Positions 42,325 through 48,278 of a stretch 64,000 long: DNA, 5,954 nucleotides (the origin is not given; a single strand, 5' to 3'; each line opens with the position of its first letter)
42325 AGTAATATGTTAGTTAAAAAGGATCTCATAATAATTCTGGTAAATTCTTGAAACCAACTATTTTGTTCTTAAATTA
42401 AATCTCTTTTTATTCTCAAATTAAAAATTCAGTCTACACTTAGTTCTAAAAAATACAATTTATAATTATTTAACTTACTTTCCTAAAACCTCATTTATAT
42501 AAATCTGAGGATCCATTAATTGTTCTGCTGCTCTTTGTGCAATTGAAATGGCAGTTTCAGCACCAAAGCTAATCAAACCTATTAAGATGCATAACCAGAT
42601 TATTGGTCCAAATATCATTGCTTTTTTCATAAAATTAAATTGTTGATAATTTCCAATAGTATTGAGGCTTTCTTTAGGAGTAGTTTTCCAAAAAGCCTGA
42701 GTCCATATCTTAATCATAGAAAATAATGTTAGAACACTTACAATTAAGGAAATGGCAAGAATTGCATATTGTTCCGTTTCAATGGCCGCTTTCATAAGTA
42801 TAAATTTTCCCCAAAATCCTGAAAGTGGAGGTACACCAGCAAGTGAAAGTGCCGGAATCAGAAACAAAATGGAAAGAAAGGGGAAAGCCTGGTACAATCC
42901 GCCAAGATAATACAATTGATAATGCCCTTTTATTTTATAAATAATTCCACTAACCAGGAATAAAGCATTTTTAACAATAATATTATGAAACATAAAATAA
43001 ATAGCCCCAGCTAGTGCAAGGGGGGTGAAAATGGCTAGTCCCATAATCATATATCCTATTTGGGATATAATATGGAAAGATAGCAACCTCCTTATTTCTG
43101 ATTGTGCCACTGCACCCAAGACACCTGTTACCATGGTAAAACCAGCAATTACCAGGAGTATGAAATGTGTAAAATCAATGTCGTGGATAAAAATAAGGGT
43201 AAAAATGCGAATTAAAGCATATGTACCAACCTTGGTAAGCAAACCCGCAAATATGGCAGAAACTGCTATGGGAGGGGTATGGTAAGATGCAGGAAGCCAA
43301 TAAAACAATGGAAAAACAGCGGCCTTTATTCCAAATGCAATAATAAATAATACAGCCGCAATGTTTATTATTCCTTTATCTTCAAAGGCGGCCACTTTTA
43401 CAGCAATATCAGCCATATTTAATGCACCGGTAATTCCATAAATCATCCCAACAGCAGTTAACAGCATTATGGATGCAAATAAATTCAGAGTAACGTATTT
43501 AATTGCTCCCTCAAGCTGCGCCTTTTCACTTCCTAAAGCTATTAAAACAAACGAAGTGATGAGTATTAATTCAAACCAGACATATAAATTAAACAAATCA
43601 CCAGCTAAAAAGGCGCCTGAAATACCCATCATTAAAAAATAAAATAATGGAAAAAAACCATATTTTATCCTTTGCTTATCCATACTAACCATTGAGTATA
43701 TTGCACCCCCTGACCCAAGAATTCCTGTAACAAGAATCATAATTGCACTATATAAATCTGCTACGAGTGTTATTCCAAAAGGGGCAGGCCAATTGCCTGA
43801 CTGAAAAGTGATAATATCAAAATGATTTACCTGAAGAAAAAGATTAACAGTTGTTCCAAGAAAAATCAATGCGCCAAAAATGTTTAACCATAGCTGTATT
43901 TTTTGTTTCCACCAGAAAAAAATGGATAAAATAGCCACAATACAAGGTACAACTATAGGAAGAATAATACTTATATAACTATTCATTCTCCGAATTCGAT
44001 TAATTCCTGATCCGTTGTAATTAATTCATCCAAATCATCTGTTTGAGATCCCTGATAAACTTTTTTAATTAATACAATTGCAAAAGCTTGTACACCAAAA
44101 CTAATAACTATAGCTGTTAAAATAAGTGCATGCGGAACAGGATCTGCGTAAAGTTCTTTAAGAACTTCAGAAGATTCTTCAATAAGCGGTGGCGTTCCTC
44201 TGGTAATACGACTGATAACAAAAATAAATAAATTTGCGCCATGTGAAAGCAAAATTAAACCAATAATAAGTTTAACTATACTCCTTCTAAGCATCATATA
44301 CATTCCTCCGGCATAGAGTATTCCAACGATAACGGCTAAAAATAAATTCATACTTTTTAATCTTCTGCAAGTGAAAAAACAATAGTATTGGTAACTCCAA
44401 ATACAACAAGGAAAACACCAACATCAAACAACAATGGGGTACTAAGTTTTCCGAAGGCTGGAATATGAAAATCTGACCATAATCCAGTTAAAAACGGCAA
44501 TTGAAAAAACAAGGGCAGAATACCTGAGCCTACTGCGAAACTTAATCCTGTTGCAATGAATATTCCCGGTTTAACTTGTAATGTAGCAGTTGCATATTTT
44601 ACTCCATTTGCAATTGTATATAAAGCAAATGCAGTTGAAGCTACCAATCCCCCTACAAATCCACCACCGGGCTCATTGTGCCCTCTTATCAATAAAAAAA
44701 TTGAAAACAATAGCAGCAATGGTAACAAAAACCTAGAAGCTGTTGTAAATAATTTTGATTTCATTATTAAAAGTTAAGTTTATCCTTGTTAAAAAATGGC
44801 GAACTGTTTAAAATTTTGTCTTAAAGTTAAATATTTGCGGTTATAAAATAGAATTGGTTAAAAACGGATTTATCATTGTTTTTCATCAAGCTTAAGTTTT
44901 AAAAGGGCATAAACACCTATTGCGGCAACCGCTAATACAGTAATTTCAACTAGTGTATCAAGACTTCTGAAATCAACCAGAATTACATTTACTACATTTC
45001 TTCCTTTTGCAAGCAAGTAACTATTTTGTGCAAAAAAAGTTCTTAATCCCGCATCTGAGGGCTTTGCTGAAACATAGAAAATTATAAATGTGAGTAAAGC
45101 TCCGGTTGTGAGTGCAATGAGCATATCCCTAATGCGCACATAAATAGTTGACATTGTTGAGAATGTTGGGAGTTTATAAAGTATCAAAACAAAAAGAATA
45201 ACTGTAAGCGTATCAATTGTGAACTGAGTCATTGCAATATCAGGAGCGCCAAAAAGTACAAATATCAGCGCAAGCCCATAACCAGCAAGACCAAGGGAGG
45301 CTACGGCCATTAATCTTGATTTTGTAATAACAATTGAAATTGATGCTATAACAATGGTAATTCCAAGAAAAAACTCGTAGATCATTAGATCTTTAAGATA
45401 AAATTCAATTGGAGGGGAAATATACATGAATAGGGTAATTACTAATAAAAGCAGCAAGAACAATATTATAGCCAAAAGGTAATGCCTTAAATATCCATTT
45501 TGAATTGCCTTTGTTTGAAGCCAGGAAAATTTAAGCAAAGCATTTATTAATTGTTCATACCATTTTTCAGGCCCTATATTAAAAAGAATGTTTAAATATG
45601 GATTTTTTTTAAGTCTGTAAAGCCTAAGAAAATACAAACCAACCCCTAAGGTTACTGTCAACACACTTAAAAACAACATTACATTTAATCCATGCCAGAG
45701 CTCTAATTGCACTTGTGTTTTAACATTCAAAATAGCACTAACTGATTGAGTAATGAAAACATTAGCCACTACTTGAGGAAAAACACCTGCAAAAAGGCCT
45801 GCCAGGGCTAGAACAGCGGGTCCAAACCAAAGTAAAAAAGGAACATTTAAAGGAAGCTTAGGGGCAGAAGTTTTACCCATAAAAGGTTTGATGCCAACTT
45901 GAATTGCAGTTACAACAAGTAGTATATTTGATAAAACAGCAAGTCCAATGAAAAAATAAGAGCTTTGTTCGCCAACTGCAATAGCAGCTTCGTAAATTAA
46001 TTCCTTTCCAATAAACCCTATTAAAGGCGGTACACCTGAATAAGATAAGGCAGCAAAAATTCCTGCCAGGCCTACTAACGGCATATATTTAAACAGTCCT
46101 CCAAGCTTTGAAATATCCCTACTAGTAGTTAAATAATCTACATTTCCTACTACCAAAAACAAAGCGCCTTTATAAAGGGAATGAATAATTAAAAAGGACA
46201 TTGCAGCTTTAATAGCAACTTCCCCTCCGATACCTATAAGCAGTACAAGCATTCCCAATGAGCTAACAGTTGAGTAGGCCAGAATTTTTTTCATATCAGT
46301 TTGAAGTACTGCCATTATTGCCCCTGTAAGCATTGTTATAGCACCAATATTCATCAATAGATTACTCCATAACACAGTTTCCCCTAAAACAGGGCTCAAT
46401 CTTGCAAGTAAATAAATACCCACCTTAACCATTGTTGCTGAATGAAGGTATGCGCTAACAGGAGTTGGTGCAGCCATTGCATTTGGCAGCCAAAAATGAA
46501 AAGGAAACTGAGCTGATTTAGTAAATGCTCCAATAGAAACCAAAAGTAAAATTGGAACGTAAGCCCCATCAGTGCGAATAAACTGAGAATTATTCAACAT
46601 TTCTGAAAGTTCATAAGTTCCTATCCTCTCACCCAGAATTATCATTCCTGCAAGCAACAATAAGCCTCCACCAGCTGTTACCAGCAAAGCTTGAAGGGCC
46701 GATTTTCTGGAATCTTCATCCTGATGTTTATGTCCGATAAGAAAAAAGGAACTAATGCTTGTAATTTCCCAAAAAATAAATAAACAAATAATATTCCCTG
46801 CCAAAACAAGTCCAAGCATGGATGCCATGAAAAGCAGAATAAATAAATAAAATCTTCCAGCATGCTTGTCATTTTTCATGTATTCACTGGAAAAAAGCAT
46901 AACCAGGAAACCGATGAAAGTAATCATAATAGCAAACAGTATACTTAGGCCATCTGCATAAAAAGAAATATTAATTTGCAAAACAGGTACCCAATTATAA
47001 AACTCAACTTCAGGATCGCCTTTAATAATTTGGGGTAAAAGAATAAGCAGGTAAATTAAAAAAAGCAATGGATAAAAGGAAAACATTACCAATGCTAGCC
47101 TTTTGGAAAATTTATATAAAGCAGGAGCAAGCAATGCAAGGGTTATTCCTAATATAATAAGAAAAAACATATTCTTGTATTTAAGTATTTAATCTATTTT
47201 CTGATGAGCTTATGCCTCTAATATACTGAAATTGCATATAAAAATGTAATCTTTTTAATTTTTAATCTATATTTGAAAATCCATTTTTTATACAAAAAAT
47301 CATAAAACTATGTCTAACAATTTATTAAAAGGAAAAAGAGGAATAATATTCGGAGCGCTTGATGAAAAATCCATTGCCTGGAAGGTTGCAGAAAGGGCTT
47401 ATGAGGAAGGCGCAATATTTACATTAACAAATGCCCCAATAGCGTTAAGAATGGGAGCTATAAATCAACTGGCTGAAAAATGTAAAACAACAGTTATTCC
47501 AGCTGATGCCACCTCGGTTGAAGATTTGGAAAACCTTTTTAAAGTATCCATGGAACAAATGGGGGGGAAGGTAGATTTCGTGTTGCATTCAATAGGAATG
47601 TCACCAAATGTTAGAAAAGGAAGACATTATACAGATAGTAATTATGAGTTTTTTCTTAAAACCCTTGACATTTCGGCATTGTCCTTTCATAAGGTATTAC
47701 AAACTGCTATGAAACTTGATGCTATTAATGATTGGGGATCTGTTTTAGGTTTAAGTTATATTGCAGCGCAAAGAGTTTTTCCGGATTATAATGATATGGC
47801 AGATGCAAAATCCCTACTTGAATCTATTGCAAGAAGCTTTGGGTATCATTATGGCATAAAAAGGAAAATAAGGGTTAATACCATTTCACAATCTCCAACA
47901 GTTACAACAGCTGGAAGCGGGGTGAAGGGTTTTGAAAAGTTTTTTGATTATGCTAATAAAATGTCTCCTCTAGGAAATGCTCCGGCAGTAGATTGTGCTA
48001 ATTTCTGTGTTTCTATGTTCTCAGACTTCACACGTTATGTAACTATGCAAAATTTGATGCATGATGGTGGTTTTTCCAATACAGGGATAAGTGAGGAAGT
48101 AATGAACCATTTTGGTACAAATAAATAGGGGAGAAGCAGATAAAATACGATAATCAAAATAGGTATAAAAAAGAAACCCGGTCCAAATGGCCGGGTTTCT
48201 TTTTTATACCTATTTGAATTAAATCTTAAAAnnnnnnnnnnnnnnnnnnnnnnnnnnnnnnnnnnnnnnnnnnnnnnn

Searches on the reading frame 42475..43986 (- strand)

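Call 77: search_protein_families(library=pfam, proteins=[window:42475-43986:-], max_evalue=0.00001)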
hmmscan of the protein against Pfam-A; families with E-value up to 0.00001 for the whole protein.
window:42475-43986:- (503 aa): 1 family
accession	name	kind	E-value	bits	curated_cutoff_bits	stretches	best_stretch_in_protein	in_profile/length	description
PF00361.26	Proton_antipo_M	-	3.7e-57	194.2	21.5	1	128-420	1-294/294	NADH:quinone oxidoreductase/Mrp antiporter, TM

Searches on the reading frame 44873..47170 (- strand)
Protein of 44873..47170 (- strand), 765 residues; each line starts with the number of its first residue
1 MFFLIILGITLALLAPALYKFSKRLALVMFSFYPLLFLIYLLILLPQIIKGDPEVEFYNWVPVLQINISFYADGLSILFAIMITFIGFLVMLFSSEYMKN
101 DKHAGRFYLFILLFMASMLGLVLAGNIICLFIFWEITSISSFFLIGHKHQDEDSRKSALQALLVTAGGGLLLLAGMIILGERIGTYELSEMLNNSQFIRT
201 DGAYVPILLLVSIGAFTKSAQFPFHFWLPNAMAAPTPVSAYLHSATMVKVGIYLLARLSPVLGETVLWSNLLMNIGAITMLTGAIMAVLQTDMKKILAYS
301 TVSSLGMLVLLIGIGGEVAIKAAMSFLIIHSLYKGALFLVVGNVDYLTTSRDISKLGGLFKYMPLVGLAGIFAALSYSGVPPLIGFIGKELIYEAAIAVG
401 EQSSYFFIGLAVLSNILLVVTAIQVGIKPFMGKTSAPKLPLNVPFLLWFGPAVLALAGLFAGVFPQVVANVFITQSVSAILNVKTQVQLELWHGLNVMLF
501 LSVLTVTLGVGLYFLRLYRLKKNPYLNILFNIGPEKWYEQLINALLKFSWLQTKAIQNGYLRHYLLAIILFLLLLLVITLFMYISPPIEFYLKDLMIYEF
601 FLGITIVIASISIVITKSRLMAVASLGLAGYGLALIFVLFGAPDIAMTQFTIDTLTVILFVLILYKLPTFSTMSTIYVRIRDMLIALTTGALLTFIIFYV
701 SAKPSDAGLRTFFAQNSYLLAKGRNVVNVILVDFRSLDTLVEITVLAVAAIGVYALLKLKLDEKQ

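Call 77: search_protein_families(library=pfam, proteins=[window:44873-47170:-], max_evalue=0.00001)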
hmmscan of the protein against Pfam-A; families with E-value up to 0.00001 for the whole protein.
window:44873-47170:- (765 aa): 4 families
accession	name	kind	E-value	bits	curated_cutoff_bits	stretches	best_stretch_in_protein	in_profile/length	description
PF00361.26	Proton_antipo_M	-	6.7e-68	229.5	21.5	1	124-407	1-286/294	NADH:quinone oxidoreductase/Mrp antiporter, TM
PF20501.3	MbhE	-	1.8e-21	76.5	27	1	679-758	3-82/98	MBH, subunit E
PF13244.11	MbhD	-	1.8e-18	66.9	27.2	1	605-668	2-66/67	MBH, subunit D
PF00662.26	Proton_antipo_N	-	5.9e-15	55.3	24.5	1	64-108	7-51/51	NADH-Ubiquinone oxidoreductase (complex I), chain 5 N-terminus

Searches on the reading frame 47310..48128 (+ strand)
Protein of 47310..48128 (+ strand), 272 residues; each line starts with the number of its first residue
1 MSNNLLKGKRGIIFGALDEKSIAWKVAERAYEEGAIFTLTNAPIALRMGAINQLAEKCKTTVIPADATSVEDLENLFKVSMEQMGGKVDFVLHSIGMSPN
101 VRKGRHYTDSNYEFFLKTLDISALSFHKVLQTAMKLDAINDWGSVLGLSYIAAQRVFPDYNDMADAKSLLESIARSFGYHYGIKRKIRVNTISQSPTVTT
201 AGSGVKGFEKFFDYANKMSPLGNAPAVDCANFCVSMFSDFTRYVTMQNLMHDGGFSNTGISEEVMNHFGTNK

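Call 77: search_protein_families(library=pfam, proteins=[window:47310-48128:+], max_evalue=0.00001)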
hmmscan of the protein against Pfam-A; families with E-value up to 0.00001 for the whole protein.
window:47310-48128:+ (272 aa): 2 families
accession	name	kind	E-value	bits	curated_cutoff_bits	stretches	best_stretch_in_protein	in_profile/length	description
PF13561.12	adh_short_C2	-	3.7e-57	194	27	1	15-256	1-236/236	Enoyl-(Acyl carrier protein) reductase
PF00106.31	adh_short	-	1.4e-07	31.6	26.6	1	21-200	11-185/195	short chain dehydrogenase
